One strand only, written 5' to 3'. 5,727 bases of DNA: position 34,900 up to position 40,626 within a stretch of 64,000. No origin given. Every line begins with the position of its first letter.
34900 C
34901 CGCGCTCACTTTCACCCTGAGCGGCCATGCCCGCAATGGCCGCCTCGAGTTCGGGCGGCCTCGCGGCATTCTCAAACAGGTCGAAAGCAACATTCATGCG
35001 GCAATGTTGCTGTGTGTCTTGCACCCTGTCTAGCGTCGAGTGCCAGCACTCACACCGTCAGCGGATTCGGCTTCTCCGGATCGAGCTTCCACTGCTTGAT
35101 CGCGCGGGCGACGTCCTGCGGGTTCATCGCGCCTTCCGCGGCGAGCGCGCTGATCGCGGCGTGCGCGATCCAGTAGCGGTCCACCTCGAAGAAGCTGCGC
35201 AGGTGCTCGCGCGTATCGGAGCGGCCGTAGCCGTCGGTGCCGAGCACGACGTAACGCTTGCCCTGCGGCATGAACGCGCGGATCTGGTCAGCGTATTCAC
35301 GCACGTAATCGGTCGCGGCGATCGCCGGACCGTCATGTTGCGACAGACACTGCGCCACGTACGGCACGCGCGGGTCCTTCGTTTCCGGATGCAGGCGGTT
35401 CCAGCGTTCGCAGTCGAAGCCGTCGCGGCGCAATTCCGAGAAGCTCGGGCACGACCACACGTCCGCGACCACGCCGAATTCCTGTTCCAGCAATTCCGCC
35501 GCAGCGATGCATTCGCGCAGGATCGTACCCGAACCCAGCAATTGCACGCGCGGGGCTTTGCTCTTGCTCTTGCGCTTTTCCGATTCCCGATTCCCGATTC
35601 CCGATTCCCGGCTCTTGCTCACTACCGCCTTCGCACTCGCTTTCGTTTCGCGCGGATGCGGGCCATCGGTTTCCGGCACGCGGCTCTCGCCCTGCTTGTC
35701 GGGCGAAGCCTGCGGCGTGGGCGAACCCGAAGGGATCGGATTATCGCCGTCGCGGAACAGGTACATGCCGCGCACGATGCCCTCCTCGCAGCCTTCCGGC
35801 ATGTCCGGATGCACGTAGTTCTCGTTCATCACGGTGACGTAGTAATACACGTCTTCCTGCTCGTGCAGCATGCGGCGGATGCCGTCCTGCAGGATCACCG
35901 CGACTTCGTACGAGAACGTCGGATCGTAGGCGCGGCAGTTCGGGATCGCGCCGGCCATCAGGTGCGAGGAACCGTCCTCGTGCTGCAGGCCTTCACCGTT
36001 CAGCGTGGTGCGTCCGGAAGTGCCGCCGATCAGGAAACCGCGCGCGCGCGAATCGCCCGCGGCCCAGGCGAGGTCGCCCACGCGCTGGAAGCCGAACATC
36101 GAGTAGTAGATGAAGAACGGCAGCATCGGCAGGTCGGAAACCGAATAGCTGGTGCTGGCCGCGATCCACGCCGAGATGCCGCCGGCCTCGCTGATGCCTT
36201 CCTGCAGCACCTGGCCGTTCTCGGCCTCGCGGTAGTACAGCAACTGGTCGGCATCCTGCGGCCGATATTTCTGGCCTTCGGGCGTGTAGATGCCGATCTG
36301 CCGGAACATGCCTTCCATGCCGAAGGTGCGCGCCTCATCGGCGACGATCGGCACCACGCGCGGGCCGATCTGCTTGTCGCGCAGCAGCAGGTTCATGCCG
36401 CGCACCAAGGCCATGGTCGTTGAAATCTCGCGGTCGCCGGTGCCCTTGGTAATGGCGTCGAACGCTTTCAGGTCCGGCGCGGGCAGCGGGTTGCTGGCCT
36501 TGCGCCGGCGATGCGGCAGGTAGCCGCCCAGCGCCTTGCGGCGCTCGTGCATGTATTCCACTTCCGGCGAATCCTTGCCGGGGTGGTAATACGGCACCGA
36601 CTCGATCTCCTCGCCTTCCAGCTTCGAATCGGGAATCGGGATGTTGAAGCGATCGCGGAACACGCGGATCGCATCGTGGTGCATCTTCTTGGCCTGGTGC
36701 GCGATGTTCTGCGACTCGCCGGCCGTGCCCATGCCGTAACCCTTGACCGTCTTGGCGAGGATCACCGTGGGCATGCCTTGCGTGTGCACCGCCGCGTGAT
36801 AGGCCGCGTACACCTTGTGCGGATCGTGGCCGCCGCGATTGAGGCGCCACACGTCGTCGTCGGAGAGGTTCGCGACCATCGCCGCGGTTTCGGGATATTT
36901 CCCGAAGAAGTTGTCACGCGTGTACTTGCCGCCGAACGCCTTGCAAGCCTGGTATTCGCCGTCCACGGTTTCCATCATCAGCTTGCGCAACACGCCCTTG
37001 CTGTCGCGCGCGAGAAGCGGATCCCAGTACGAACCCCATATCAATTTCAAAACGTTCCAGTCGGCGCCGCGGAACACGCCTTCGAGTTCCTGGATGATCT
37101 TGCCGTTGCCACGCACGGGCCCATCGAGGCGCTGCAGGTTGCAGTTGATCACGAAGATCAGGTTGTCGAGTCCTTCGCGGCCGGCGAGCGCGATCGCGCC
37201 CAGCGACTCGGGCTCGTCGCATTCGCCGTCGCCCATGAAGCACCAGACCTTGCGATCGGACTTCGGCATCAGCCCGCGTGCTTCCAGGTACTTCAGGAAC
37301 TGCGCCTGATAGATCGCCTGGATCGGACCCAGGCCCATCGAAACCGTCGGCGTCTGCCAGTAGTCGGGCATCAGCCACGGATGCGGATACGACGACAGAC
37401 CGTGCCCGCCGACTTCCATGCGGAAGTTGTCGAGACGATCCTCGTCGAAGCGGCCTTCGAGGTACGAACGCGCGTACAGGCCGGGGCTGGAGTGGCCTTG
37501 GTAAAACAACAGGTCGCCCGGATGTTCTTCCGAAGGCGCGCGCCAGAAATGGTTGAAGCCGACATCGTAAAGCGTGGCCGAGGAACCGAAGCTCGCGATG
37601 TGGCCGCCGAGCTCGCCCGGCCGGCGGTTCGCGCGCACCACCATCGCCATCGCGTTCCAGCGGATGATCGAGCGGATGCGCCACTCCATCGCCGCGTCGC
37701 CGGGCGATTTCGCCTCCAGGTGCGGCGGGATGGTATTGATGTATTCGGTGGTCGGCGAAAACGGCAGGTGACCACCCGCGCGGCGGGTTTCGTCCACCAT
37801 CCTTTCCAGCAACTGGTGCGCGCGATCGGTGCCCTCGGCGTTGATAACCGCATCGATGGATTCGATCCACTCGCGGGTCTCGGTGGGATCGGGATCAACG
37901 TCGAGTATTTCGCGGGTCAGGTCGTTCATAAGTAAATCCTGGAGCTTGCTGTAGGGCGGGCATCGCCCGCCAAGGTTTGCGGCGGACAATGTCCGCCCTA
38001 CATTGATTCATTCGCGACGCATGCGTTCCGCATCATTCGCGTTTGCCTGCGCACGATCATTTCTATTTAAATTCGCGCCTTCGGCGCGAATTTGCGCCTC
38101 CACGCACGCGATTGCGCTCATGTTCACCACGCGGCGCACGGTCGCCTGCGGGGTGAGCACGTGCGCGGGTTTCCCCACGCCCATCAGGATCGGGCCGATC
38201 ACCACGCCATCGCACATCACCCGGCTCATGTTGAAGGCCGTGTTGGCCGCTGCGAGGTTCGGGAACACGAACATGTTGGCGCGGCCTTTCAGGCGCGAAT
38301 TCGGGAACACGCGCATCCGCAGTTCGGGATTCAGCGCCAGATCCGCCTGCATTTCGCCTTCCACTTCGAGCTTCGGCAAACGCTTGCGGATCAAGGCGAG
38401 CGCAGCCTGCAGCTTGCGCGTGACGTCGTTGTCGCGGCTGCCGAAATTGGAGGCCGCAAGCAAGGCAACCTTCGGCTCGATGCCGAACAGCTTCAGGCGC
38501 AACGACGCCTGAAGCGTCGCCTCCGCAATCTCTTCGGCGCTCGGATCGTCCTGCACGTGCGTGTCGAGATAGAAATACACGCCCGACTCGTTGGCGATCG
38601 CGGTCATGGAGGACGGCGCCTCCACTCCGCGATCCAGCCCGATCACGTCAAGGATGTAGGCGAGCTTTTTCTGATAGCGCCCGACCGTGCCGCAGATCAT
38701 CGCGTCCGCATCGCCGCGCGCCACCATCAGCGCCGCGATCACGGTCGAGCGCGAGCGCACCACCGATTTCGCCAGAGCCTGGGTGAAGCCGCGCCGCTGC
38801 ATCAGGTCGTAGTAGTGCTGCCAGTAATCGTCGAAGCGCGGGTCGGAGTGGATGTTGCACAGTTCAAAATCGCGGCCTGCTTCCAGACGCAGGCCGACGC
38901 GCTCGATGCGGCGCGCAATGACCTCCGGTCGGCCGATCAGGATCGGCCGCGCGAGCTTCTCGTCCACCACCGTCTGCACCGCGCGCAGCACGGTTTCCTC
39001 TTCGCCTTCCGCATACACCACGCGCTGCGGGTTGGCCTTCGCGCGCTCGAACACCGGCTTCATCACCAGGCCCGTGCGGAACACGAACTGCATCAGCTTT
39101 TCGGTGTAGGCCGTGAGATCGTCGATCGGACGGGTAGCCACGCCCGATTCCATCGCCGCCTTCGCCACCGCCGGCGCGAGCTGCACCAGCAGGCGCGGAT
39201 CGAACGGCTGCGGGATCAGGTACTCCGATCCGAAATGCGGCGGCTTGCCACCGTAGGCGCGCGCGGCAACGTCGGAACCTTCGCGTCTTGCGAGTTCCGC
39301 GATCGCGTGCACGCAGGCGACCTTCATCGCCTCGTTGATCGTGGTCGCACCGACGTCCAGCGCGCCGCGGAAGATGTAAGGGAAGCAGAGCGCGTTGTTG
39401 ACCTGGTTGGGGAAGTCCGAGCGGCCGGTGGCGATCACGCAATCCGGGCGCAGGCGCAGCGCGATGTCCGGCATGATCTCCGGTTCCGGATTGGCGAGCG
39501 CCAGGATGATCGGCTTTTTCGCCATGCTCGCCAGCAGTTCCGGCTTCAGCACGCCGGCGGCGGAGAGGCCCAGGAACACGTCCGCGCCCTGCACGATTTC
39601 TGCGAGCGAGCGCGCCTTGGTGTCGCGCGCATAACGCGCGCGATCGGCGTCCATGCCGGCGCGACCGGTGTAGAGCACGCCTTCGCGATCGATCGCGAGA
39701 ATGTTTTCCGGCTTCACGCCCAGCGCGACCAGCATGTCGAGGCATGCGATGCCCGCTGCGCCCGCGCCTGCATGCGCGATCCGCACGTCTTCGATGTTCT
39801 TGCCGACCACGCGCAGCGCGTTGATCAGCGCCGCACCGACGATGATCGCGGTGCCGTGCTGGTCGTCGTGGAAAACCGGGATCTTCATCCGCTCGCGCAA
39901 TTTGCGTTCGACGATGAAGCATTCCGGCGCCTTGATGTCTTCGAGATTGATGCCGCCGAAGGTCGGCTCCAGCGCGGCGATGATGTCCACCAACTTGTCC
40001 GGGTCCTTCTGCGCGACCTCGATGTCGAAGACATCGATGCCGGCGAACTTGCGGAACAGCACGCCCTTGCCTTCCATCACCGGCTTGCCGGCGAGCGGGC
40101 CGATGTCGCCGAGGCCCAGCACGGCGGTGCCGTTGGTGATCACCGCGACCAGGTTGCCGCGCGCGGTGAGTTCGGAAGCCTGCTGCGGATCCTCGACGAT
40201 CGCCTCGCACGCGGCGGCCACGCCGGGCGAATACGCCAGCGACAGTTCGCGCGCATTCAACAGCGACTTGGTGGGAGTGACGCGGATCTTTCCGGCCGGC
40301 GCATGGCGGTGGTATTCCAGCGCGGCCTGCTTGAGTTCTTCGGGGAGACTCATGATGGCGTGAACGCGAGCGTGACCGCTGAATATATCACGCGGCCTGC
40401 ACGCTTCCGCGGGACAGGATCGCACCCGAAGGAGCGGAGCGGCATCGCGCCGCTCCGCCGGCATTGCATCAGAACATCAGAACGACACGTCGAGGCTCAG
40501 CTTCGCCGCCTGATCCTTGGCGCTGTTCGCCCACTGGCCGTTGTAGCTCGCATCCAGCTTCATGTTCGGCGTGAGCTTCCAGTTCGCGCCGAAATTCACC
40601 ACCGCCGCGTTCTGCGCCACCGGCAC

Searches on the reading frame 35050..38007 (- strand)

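Call 16: search_protein_families(library=pfam, proteins=[window:35050-38007:-])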
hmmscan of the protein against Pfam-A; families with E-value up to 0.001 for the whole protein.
window:35050-38007:- (985 aa): 4 families
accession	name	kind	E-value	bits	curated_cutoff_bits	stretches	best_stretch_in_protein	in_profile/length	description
PF17831.6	PDH_E1_M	-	2.6e-109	364.3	23.2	1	509-734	4-229/229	Pyruvate dehydrogenase E1 component middle domain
PF22613.1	Transketolase_C_1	-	9.4e-22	77.8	27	1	815-943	8-113/113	Transketolase-like TK C-terminal domain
PF00456.26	Transketolase_N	-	4.1e-12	46.2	22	1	168-321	60-212/334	Transketolase, thiamine diphosphate binding domain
PF02780.25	Transketolase_C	-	0.00022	21.6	25.9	1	815-863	6-53/124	Transketolase, C-terminal domain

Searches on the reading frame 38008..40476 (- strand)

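Call 16: search_protein_families(library=pfam, proteins=[window:38008-40476:-])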
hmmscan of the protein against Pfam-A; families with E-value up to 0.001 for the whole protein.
window:38008-40476:- (822 aa): 3 families
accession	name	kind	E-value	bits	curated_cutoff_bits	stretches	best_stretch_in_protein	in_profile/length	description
PF01515.24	PTA_PTB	-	8.6e-91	305.1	24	1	471-791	2-319/319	Phosphate acetyl/butaryl transferase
PF00390.24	malic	-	3.4e-29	102.4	23.1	1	62-194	2-182/182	Malic enzyme, N-terminal domain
PF03949.21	Malic_M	-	3.3e-19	69.6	23.5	1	208-399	3-228/258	Malic enzyme, NAD binding domain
